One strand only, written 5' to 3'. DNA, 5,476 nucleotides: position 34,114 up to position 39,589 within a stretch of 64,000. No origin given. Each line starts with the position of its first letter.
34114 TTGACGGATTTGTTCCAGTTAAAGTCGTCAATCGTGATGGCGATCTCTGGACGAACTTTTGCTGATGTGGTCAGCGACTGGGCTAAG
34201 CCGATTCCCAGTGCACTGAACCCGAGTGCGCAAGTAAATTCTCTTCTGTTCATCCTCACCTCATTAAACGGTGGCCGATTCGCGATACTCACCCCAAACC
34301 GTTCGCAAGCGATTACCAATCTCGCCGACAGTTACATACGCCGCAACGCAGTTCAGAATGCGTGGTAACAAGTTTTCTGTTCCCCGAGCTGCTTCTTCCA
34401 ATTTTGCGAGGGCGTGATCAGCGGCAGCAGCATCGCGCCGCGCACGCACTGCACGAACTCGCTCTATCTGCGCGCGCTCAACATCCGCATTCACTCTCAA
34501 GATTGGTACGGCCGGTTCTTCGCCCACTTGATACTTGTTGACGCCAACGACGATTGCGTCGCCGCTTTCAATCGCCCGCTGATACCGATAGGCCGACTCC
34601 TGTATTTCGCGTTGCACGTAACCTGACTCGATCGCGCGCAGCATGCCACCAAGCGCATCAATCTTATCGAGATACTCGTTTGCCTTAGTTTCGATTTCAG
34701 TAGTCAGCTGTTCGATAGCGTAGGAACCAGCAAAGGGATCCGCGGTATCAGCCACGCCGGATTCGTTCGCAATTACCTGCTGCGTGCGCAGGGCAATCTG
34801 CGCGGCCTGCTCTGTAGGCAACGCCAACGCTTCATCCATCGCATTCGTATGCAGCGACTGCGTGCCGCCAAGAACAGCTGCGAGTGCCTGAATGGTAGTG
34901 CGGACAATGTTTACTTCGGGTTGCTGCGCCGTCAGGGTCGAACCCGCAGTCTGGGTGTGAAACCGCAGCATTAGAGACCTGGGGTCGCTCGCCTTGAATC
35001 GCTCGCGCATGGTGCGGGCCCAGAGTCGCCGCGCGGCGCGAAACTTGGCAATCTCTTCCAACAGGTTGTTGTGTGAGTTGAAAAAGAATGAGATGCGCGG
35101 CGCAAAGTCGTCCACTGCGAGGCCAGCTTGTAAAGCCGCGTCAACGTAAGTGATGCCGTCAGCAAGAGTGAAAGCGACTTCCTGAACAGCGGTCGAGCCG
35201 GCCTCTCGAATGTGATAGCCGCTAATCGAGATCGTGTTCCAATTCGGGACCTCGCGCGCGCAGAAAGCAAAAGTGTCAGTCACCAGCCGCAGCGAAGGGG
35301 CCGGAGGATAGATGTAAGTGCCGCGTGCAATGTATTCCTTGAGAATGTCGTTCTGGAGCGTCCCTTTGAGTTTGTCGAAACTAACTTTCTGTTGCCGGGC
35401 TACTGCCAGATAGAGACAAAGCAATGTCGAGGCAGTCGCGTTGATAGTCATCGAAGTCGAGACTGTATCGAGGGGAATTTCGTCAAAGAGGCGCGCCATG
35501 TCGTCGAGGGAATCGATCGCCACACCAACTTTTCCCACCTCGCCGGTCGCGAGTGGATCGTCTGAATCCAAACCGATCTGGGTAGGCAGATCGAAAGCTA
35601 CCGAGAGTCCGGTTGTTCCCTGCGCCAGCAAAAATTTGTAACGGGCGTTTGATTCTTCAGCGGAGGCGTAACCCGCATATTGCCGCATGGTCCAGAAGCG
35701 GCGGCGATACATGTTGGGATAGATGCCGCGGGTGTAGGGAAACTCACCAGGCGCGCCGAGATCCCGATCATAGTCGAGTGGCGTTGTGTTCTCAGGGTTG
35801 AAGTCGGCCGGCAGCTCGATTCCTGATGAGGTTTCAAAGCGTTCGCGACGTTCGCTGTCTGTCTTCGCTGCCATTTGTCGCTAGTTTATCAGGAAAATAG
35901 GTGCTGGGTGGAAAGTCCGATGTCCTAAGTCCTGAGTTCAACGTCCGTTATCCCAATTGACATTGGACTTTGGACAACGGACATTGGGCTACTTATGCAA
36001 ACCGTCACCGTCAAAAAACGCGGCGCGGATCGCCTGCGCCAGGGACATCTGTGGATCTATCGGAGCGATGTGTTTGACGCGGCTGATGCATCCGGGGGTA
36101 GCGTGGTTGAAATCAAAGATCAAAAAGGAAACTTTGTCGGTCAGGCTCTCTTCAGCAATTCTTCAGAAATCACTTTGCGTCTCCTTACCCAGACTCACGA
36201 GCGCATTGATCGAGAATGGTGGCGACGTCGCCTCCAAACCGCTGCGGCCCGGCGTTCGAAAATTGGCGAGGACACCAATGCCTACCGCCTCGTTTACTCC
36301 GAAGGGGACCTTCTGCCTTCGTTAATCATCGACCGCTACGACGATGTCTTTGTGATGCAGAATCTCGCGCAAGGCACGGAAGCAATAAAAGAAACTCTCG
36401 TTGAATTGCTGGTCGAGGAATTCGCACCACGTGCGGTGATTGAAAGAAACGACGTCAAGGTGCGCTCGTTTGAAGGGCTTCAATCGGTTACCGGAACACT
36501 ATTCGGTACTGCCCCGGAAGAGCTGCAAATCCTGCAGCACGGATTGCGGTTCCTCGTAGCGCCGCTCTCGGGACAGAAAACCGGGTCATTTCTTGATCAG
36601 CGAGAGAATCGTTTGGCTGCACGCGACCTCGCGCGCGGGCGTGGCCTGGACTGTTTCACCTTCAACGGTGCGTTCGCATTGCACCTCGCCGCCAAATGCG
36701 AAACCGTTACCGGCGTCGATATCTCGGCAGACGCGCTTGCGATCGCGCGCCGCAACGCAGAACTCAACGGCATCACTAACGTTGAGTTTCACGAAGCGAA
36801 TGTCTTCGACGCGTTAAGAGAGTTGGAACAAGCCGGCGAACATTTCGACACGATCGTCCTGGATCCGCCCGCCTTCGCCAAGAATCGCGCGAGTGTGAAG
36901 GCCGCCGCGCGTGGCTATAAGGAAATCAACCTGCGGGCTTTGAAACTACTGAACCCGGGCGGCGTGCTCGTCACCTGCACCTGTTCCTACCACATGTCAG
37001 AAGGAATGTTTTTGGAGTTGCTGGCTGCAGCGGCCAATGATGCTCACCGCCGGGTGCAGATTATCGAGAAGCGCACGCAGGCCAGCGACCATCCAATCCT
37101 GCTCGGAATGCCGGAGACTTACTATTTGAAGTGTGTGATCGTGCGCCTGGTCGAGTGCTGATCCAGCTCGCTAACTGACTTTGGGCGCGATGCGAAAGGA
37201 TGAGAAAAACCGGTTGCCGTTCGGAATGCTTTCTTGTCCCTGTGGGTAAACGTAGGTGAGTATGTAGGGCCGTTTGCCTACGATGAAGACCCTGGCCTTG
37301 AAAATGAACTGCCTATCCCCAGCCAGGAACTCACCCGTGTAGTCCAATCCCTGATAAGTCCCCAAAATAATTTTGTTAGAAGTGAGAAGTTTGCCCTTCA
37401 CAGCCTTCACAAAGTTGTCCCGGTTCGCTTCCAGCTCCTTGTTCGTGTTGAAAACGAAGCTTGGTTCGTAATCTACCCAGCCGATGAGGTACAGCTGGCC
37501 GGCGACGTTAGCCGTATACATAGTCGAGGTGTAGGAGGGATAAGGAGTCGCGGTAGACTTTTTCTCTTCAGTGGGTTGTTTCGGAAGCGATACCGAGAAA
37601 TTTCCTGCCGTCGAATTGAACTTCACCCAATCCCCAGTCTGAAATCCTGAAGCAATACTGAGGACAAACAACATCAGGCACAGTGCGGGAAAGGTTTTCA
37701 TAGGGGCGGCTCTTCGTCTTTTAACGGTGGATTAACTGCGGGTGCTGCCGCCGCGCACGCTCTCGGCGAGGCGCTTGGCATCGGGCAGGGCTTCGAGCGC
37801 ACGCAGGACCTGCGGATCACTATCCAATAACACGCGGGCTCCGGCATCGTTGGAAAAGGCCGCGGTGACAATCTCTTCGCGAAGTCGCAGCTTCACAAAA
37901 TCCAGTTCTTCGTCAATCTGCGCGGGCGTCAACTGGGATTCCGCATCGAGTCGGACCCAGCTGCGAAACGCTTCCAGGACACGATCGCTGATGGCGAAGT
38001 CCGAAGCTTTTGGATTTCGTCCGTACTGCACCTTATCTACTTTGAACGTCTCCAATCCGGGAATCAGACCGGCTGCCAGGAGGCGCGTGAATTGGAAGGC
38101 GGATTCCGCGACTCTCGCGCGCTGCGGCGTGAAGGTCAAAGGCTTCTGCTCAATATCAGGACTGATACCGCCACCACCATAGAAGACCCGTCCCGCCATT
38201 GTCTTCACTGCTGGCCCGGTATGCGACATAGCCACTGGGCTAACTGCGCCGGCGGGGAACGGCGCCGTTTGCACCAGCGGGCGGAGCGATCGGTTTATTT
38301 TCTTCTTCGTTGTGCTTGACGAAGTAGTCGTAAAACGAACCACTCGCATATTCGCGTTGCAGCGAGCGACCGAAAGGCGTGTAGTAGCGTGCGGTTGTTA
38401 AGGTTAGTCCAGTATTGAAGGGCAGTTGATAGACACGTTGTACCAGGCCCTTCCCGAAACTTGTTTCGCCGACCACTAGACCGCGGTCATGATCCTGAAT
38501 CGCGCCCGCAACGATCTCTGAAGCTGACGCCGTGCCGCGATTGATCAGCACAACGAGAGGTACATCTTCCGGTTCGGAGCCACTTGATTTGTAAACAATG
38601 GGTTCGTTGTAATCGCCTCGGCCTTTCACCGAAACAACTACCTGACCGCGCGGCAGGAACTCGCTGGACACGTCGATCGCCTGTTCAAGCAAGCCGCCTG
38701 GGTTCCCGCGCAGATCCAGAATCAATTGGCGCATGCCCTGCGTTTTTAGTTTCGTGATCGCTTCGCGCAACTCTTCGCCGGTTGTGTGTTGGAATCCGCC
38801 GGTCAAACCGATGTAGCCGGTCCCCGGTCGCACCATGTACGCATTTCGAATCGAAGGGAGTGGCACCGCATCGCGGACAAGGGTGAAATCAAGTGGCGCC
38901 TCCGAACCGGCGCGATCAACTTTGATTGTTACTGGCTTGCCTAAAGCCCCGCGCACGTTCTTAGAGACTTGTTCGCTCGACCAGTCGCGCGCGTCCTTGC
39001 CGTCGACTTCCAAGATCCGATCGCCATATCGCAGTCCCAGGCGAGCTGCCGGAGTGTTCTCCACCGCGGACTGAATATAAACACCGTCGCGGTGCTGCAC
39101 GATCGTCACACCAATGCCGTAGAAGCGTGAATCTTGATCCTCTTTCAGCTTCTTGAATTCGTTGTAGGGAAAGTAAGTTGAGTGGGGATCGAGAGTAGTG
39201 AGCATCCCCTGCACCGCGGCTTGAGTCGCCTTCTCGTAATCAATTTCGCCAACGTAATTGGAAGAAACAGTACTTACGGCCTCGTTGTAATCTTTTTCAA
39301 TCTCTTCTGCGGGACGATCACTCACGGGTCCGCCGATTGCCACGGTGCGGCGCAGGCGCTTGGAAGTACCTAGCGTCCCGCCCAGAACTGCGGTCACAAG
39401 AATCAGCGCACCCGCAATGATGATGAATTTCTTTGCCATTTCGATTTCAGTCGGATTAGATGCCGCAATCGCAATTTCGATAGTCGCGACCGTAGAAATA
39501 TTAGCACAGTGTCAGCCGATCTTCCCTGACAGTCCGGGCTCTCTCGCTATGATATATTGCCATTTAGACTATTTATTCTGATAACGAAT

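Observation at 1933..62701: At least ten families of low-complexity 7-8-nt tandem-unit runs, mostly paired as long imperfect inverted repeats, occupy about 23 intergenic spacers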

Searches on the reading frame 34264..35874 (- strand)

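Call 95: search_protein_families(library=pfam, proteins=[window:34264-35874:-], max_evalue=1e-10)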
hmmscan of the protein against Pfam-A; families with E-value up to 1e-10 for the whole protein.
window:34264-35874:- (536 aa): 1 family
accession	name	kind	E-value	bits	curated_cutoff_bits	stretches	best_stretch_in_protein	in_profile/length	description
PF01642.28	MM_CoA_mutase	-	1.7e-226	753.2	22.1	1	14-528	1-512/512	Methylmalonyl-CoA mutase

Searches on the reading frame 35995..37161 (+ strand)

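Call 95: search_protein_families(library=pfam, proteins=[window:35995-37161:+], max_evalue=1e-10)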
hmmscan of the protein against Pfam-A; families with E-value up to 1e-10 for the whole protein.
window:35995-37161:+ (388 aa): 3 families
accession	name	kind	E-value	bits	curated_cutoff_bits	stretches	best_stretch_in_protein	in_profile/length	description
PF17785.7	PUA_3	-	7.6e-18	64.5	22.6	1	4-66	1-64/64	PUA-like domain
PF10672.15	Methyltrans_SAM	-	8.8e-18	65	27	1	164-352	73-261/286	S-adenosylmethionine-dependent methyltransferase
PF13847.12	Methyltransf_31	-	1.3e-16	61.1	27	1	218-338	8-126/145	Methyltransferase domain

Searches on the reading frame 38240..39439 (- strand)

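Call 95: search_protein_families(library=pfam, proteins=[window:38240-39439:-], max_evalue=1e-10)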
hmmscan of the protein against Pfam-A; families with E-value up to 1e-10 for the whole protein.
window:38240-39439:- (399 aa): 2 families
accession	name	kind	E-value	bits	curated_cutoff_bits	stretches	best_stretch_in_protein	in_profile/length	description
PF03572.23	Peptidase_S41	-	1.3e-49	168.4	24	1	207-362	2-156/165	Peptidase family S41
PF13180.12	PDZ_2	-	2.2e-11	44.3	27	1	109-181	3-74/80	PDZ domain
